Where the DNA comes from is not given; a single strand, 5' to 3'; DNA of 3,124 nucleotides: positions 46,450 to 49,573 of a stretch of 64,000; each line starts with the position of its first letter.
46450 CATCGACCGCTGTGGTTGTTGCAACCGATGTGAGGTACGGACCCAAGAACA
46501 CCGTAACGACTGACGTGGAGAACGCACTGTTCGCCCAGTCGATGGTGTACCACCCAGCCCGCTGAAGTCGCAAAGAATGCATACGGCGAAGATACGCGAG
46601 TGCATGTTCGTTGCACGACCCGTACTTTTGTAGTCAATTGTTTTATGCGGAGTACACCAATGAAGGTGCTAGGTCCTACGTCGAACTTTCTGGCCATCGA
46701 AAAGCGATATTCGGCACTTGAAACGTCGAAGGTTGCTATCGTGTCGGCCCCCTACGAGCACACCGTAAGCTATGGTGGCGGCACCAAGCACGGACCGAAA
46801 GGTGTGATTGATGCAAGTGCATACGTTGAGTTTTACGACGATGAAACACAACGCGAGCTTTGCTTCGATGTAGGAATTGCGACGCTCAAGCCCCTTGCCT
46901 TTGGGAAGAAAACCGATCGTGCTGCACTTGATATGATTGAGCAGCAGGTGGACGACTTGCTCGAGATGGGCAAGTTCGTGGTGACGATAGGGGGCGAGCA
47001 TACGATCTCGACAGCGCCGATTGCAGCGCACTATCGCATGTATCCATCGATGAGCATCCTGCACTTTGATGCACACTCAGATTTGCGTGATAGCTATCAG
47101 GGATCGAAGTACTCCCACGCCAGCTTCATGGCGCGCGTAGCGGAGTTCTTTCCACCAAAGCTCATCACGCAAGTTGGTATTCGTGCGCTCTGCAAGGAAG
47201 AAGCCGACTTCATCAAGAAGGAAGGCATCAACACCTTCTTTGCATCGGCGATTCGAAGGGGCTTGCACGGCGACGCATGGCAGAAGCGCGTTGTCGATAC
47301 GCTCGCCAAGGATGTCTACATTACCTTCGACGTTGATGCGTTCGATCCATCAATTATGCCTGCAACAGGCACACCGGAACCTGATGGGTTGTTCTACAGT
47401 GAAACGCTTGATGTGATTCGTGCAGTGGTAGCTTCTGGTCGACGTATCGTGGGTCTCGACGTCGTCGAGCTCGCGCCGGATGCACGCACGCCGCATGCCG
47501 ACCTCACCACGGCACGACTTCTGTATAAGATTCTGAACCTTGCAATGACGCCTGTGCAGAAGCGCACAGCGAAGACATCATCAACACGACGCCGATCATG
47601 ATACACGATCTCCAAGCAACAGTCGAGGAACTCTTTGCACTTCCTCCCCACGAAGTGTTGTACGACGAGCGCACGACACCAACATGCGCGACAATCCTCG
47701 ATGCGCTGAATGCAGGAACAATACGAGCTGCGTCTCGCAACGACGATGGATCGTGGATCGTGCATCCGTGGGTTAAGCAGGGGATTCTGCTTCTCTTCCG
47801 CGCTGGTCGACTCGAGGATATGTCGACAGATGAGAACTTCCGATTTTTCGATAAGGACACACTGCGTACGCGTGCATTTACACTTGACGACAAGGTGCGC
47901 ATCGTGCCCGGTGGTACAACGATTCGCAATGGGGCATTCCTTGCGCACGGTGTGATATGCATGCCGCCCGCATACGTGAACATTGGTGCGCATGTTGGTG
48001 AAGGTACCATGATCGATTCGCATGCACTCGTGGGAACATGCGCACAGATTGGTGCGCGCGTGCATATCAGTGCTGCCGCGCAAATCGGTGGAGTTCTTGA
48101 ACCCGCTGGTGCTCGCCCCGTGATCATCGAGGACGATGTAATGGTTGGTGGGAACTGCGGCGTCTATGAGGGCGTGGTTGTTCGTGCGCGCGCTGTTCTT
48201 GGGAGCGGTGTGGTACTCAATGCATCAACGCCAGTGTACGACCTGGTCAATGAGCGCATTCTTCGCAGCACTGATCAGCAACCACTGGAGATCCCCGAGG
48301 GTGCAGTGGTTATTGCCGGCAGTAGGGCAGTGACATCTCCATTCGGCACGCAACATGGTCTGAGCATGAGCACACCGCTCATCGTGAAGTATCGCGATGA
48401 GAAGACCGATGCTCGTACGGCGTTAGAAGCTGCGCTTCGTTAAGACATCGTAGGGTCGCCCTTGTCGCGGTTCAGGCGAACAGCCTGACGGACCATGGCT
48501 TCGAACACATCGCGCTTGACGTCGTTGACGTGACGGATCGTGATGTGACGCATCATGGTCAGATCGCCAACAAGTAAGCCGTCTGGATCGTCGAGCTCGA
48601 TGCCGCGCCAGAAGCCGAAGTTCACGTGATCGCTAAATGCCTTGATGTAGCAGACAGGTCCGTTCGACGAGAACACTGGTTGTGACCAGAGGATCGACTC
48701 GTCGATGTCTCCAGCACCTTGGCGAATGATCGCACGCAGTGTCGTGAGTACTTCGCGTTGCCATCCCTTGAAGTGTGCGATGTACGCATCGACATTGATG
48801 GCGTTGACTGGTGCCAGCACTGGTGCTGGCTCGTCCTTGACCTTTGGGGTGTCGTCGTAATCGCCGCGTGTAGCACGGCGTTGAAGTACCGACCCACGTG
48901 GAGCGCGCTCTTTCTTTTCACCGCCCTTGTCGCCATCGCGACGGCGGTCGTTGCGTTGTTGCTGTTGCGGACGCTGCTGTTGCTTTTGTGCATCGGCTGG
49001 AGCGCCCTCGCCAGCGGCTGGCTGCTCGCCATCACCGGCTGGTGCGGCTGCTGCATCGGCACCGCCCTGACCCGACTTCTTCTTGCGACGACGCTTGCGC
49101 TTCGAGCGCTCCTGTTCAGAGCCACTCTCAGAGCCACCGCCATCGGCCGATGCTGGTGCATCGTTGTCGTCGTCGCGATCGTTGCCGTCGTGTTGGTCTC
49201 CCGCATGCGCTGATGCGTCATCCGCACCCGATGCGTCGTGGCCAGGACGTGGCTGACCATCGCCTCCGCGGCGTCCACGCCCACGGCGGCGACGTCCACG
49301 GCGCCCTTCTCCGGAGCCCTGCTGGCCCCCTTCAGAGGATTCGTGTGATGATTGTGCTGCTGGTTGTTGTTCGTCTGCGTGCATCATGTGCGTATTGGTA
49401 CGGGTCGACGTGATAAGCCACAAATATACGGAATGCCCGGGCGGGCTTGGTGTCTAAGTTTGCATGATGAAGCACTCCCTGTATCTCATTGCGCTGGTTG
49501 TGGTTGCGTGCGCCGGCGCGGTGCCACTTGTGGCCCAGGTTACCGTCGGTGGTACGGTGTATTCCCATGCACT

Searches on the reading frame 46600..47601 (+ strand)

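Call 25: search_protein_families(library=pfam, proteins=[window:46600-47601:+])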
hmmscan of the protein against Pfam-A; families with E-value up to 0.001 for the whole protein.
window:46600-47601:+ (333 aa): 1 family
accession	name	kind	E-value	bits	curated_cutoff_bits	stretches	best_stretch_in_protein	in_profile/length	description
PF00491.26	Arginase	-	3e-64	217.6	22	1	44-310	2-276/280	Arginase family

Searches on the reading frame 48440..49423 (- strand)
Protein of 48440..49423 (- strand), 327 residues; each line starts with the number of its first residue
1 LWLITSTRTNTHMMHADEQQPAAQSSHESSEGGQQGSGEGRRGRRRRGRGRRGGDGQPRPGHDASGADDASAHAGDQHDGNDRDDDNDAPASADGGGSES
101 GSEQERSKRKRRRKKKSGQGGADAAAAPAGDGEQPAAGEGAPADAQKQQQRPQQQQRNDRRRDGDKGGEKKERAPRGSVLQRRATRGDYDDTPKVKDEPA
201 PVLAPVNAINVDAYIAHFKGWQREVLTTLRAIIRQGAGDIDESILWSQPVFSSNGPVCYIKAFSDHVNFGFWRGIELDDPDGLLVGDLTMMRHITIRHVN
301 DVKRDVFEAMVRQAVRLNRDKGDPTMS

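Call 25: search_protein_families(library=pfam, proteins=[window:48440-49423:-])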
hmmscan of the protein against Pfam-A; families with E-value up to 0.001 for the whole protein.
window:48440-49423:- (327 aa): 2 families
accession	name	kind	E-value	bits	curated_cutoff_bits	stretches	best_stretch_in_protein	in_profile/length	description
PF08818.16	DUF1801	-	1.1e-17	64.6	27.2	1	222-315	1-85/85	Domain of unknown function (DU1801)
PF18899.5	DUF5655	-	0.0001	22.8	24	1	222-317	12-108/109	Domain of unknown function (DUF5655)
